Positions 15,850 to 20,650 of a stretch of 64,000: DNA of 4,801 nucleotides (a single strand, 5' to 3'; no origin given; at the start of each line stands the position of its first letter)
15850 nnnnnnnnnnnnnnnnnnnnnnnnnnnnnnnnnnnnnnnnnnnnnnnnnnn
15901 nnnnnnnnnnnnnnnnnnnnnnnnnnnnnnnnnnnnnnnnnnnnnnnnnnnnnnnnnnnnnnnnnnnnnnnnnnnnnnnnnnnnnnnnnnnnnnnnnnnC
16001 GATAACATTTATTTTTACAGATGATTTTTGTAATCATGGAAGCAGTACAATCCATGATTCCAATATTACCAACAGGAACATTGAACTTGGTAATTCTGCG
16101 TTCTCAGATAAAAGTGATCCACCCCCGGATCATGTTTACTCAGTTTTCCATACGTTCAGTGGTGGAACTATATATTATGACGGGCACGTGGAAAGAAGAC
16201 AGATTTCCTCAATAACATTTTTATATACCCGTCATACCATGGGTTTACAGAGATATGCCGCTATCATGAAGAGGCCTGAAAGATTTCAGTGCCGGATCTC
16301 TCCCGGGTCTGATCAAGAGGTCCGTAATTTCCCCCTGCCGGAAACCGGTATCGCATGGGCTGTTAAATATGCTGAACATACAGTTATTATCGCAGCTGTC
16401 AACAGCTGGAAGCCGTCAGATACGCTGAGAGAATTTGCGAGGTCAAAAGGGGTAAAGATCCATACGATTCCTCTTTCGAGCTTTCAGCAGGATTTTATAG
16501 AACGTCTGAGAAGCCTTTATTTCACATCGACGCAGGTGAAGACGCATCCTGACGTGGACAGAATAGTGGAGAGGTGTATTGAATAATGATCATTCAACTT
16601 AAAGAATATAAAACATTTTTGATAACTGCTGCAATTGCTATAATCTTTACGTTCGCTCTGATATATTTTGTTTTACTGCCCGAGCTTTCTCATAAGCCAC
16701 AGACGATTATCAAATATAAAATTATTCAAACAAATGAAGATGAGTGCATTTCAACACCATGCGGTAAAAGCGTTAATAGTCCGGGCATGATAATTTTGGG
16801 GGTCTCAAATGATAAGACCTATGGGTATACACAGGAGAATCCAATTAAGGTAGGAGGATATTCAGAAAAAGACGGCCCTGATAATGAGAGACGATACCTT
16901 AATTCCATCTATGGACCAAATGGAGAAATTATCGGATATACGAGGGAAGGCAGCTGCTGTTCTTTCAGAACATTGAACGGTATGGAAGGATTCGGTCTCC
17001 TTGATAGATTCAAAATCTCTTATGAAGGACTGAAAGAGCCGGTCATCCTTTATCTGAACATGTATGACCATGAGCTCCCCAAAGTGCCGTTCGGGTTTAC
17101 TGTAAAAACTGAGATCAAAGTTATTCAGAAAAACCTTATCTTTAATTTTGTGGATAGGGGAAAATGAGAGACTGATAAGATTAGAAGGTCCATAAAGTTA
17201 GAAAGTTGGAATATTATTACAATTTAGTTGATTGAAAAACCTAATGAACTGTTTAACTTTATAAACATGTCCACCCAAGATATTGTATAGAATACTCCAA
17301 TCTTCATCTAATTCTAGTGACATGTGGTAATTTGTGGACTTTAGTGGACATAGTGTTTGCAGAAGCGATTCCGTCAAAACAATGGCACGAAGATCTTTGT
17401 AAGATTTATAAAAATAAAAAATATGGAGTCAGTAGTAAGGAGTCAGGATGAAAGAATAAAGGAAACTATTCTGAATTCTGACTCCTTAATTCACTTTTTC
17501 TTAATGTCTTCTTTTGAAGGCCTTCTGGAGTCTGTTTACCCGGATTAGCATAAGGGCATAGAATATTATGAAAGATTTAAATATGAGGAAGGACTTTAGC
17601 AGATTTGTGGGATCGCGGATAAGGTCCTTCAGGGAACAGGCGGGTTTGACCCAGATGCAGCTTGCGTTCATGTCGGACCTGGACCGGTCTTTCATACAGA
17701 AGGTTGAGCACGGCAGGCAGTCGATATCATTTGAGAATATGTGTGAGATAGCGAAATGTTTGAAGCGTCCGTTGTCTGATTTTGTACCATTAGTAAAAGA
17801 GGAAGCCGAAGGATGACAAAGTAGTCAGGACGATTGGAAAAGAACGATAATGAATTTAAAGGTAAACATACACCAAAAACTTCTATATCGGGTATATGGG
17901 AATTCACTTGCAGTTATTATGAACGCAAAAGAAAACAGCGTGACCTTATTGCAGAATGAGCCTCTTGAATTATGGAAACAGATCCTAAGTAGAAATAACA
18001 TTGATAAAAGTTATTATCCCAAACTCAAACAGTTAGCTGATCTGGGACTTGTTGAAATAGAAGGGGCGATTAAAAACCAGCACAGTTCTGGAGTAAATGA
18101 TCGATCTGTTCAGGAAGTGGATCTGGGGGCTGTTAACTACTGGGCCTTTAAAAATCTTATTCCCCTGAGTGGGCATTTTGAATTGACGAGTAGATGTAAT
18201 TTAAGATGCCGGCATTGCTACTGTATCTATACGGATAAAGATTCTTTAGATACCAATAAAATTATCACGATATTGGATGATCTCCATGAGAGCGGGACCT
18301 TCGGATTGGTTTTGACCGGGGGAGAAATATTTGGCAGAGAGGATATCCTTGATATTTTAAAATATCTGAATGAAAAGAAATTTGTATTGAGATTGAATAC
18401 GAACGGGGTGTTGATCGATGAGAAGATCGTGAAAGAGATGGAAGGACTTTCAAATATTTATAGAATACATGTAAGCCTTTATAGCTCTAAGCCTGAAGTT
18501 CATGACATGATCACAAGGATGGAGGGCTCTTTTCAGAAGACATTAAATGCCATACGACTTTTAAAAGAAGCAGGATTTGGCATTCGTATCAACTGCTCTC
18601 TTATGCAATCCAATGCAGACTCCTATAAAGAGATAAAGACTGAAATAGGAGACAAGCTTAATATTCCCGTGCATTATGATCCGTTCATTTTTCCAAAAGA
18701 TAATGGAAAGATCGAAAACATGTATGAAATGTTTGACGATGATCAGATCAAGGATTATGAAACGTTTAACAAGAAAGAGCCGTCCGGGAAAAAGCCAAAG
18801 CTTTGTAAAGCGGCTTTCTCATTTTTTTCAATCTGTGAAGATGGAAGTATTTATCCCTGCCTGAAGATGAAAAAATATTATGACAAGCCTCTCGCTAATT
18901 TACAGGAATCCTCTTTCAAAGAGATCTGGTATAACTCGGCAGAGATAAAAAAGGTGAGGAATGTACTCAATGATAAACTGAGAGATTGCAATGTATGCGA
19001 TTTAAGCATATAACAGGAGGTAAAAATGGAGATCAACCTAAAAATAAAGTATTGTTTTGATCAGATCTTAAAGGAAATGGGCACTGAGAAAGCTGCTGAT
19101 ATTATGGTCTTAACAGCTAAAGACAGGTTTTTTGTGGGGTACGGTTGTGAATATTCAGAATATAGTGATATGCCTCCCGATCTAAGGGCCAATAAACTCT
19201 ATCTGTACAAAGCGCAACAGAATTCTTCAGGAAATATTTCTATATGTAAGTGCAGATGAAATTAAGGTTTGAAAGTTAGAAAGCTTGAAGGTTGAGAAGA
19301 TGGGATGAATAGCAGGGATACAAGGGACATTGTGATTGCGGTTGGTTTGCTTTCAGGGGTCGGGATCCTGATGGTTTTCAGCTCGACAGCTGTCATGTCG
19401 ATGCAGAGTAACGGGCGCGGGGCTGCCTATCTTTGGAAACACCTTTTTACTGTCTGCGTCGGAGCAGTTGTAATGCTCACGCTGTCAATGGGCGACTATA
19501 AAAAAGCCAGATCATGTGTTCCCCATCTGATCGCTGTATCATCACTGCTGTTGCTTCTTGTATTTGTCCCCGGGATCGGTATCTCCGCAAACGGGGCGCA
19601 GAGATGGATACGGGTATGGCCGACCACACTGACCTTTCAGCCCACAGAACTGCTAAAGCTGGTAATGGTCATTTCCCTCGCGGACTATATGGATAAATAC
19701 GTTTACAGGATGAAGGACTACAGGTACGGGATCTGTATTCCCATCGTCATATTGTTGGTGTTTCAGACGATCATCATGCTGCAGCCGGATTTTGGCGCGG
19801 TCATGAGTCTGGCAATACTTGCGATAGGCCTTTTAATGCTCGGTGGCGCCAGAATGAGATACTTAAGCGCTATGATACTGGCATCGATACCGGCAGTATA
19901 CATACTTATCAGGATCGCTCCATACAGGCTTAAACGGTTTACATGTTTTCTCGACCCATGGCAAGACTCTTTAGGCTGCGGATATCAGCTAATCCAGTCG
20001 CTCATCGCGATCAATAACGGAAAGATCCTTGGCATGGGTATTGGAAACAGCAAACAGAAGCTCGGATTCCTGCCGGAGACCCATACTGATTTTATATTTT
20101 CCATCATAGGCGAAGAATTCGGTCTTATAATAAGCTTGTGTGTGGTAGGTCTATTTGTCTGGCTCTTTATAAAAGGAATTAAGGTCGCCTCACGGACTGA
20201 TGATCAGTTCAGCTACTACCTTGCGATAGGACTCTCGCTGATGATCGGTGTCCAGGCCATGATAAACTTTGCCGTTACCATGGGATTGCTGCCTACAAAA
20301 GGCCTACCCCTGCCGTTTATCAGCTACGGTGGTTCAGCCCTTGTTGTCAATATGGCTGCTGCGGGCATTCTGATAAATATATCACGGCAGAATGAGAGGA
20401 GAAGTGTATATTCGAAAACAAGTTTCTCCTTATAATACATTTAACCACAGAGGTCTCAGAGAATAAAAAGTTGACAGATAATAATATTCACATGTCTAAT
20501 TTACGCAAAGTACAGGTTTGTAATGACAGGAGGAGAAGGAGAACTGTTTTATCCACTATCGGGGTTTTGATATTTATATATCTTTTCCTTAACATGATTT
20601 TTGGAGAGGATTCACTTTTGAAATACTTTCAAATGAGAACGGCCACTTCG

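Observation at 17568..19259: Compact RiPP-like locus: XRE regulator, RRE-fused radical-SAM/SPASM enzyme, and a tightly coupled 77-aa Cys-containing peptide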

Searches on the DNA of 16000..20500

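Call 59: search_rna_families(source=window, start=16000, end=20500, threshold=evalue, max_evalue=1)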
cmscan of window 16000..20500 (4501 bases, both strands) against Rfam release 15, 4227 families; matches with E-value up to 1: 0.
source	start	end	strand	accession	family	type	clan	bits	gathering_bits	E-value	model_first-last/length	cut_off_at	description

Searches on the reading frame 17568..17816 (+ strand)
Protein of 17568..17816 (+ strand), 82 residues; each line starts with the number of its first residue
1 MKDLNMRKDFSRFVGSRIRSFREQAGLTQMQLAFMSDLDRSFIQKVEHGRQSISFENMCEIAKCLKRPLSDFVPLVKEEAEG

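Call 3: search_protein_families(library=pfam, proteins=[window:17568-17816:+], max_evalue=0.1)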
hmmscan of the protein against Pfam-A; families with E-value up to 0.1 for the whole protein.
window:17568-17816:+ (82 aa): 6 families
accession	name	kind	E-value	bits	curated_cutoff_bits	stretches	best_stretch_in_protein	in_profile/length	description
PF01381.28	HTH_3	-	2.7e-11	43.8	23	1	18-72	1-55/55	Helix-turn-helix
PF13560.12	HTH_31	-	1.9e-07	31.8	27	1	15-63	3-52/64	Helix-turn-helix domain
PF12844.13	HTH_19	-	3.5e-06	27.3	30.2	1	15-68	1-54/64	Helix-turn-helix domain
PF13443.12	HTH_26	-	0.018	15.7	22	1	17-76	1-61/63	Cro/C1-type HTH DNA-binding domain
PF25284.1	DUF7874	-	0.021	15.3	30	1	6-63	17-74/136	Family of unknown function (DUF7874)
PF13744.12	HTH_37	-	0.053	13.8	27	1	16-63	21-69/80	Helix-turn-helix domain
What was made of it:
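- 17568..17816 (+): XRE-family helix-turn-helix protein, 82 aa; a lineage-specific accessory regulator, not part of the conserved module. Pfam HTH_3 E = 2.7e-11 (call 3).
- On XRE-family transcription regulator (gene 17568-17816): HTH_3 43.8 bits against a cut-off of 23 (call 3).
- Checked: XRE ORF: 17568-17816 (+), 82 aa; Pfam HTH_3 E = 2.7e-11 (call 3).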

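Call 4: search_protein_families(library=ncbifam, proteins=[window:17568-17816:+], max_evalue=0.1)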
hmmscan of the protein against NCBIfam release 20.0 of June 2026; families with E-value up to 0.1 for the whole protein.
window:17568-17816:+ (82 aa): 18 families
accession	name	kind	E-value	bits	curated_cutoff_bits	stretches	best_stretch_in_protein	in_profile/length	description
TIGR03070.1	couple_hipB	subfamily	3e-10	39.9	71.65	1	15-65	4-54/58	type II toxin-antitoxin system Y4mF family antitoxin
NF006015.0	PRK08154.1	subfamily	3.6e-09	36.2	204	1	6-77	23-94/314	anaerobic benzoate catabolism transcriptional regulator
NF047948.1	male_kill_WMK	equivalog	2.1e-06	27.4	300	1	12-76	161-225/300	WO male-killing family protein Wmk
NF038139.1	Reg_Aceta_RamB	equivalog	4.7e-06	25.5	700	1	13-63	2-52/465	acetate metabolism transcriptional regulator RamB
NF041951.1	phage_RstR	subfamily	1.1e-05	25.6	80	1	15-66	4-55/108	RstR family transcriptional repressor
NF007408.0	PRK09943.1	equivalog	5e-05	22.9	211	1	14-74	8-68/185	HTH-type transcriptional regulator PuuR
NF003162.0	PRK04140.1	equivalog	0.0001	21.5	263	1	15-78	128-191/317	transcriptional regulator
NF010465.0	PRK13890.1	equivalog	0.00048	20.2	96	1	21-70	13-62/121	conjugal transfer protein TrbA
NF050110.1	TransRegBldD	equivalog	0.0011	18.8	250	1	6-77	1-74/162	transcriptional regulator BldD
TIGR03830.1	CxxCG_CxxCG_HTH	subfamily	0.0011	18.7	61.8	1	11-55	63-109/127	type II TA system antitoxin MqsA family protein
TIGR00270.2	TIGR00270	equivalog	0.0018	18.1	110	1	15-54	77-116/159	multiprotein bridging factor aMBF1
NF041575.1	antitoxPezA_Strep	equivalog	0.0032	17.4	290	1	14-66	2-54/158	type II toxin-antitoxin system antitoxin PezA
NF038310.1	lysogeny_AimR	equivalog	0.0037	16.4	70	1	22-67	5-50/365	AimR family lysis-lysogeny pheromone receptor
NF046032.1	TransRegSlrRBacil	equivalog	0.0074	16.4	250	1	14-66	2-55/149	HTH-type transcriptional regulator SlrR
NF041493.1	MobT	equivalog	0.0081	15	600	1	20-67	3-50/383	MobT family relaxase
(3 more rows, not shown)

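Call 12: search_protein_families(library=padloc, proteins=[window:17568-17816:+], max_evalue=0.1)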
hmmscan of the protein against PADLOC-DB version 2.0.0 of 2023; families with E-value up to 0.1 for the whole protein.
window:17568-17816:+ (82 aa): 20 families
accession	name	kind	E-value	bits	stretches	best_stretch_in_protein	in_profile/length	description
PDLC03665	Control_protein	-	2.9e-11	41.5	1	14-71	9-67/77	control protein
PDLC03664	Control_protein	-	3.5e-11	41.4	1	12-65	13-65/74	control protein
PDLC03953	RmrA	-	4e-09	34.2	1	13-72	5-64/373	-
PDLC02926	HTH_VI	-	5.1e-09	34.3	1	15-78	3-66/92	-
PDLC03666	Control_protein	-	6.7e-08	30.9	1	14-76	7-69/77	control protein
PDLC03951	RmrA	-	1.2e-07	29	1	6-79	1-74/400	-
PDLC03954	RmrA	-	3.4e-07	27.5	1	5-72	2-69/380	-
PDLC04142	capH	-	5.1e-07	28.7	1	11-73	4-66/103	capH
PDLC03944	RmrA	-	2e-06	25.1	1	12-73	5-66/384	-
PDLC03671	Control_protein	-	2.2e-06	25.8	1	12-67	13-68/84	control protein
PDLC03947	RmrA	-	2.8e-06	24.4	1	8-75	6-73/383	-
PDLC03668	Control_protein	-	7e-06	24.5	1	17-66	12-61/79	control protein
PDLC03952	RmrA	-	1.4e-05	22.1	1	8-73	17-82/395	-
PDLC03949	RmrA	-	1.9e-05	21.7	1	13-72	2-61/363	-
PDLC03948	RmrA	-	2.6e-05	21.3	1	6-73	1-68/397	-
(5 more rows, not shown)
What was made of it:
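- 17568..17816 (+): PADLOC 'control protein' models E ~3e-11 (call 12).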

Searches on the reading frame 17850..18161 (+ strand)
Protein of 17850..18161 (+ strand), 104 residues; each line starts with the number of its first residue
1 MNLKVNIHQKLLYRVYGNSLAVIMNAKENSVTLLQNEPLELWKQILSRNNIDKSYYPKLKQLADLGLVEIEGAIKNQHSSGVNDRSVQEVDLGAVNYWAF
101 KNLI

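Call 34: search_protein_families(library=pfam, alignment_id=A3, max_evalue=10)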
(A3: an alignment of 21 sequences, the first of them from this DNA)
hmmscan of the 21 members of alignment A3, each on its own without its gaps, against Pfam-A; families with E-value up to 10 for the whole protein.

A. member 1, seq(104 aa): 0 families

B. families by the number of members that match (of 21 scanned): 9 families
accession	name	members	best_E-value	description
PF14337.13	Abi_alpha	1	0.00035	Abortive infection alpha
PF13839.12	PC-Esterase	1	0.0082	GDSL/SGNH-like Acyl-Esterase family found in Pmr5 and Cas1p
PF11060.13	DUF2861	1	0.032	Protein of unknown function (DUF2861)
PF14223.13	Retrotran_gag_2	1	0.045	gag-polypeptide of LTR copia-type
PF22744.3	Toast-rack_PspC-Cterm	1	0.052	ToastRack found in some PspC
PF18662.7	HTH_56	1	0.064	Cch helix turn helix domain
PF18429.6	DUF5609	1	0.078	Domain of unknown function (DUF5609)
PF16657.11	Malt_amylase_C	1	0.13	Maltogenic Amylase, C-terminal domain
PF10803.13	GerPB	1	0.51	Spore germination GerPB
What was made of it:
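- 17850..18074 (+): N-terminal abridged RRE-like domain (aa 1-75): three strands, two helices and a short strand. Pfam PqqD is not detected (call 34).
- Pfam PqqD does not detect the N-domain in any of 21 members (call 34).
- Tried and rejected: None of 21 members was hit (call 34).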

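Call 35: search_solved_structures(query=A3, max_evalue=10, show_alignments=2)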
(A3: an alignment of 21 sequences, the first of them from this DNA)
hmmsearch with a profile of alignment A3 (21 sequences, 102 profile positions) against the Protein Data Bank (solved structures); distinct sequences matched with E-value up to 10: 8.
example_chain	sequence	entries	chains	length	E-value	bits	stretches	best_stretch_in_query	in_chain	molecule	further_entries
6een_C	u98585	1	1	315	2.9e-05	28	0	32-74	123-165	Designer Pentatricopeptide Protein dPPR10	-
6een_B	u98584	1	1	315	5.7e-05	27.1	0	32-71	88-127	Designer Pentatricopeptide Protein dPPR10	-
6een_A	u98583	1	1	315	6.2e-05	26.9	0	32-71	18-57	Designer Pentatricopeptide Protein dPPR10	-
6een_D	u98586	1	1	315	8e-05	26.6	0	32-72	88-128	Designer Pentatricopeptide Protein dPPR10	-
4ozs_A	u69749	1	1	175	0.02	18.9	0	32-71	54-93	Alpha solenoid protein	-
6taz_B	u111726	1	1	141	0.89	13.6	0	45-78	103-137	Protein timeless homolog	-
2qv8_A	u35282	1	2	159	1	13.4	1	14-51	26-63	General secretion pathway protein H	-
4dq9_A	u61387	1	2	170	1.1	13.3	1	14-51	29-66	General secretion pathway protein H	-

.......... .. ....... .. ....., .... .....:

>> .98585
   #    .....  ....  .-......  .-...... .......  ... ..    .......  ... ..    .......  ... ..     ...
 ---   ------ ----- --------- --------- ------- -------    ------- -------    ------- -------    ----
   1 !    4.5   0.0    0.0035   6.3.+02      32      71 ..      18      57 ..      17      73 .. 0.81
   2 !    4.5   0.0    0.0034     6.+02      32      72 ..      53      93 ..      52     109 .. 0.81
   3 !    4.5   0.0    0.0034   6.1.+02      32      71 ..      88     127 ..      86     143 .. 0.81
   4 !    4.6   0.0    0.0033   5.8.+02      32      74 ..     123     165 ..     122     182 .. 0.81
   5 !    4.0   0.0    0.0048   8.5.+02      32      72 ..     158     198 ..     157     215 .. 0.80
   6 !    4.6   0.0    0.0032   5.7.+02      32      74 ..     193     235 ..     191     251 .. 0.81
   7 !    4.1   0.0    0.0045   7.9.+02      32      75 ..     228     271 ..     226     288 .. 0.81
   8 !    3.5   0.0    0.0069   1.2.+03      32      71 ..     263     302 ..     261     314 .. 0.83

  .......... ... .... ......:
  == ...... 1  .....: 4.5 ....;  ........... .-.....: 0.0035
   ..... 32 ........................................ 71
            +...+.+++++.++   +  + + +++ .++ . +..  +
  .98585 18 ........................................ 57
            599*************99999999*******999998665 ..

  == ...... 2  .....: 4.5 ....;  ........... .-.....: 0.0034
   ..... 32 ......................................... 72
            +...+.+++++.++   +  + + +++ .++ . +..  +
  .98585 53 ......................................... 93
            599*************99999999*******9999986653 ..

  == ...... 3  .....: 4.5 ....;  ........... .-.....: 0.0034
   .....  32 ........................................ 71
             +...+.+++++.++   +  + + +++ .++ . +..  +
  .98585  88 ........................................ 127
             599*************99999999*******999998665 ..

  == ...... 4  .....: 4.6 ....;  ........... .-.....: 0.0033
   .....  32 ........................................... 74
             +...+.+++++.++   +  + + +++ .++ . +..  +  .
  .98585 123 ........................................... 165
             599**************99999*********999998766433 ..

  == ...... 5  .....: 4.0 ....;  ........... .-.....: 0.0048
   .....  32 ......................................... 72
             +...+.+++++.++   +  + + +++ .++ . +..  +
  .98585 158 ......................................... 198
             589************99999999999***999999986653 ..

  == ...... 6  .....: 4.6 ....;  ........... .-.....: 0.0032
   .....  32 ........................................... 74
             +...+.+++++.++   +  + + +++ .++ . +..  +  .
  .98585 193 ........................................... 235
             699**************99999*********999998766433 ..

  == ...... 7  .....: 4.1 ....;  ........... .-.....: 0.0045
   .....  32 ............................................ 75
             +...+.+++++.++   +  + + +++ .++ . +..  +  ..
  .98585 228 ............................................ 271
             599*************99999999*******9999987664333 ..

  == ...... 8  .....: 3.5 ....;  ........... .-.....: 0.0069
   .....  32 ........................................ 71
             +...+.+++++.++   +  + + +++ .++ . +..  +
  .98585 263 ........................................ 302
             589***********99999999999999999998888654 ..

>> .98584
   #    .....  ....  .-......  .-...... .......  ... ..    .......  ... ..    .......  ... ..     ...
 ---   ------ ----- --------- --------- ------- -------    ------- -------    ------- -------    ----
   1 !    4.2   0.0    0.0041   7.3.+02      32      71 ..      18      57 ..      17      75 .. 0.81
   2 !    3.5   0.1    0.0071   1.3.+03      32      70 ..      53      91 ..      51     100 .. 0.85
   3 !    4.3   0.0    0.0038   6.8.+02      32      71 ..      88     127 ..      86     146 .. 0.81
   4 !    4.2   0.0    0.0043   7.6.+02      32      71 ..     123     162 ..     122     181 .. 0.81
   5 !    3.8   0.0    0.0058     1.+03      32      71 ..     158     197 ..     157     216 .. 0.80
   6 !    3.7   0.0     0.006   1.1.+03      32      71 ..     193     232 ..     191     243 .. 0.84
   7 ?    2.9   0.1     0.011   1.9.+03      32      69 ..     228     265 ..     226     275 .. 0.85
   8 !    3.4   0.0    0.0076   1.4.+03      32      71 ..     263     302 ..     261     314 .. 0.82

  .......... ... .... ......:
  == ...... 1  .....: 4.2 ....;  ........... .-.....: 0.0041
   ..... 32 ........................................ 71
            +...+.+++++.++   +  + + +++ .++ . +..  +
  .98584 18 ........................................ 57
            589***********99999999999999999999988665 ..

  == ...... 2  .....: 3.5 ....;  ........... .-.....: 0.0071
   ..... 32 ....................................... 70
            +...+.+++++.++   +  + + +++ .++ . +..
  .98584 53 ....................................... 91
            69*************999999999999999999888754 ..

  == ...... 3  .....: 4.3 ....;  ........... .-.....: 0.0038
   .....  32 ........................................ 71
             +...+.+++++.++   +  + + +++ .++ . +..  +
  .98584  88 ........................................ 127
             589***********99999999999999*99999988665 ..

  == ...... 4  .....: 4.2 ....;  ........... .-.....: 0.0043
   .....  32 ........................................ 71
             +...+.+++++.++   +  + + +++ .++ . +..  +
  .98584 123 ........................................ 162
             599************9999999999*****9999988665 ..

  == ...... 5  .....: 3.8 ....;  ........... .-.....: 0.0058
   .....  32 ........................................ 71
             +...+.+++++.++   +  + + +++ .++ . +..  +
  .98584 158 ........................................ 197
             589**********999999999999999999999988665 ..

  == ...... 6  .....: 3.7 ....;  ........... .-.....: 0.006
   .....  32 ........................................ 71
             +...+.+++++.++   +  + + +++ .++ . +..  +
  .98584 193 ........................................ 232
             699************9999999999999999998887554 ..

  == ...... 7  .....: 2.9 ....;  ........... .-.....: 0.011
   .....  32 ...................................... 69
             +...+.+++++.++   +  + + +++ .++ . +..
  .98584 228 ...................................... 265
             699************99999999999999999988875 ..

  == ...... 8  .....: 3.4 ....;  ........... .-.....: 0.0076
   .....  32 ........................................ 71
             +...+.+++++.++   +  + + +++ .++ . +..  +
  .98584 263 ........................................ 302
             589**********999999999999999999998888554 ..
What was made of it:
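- Tried and rejected: Only spurious pentatricopeptide-repeat hits came back (call 35).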
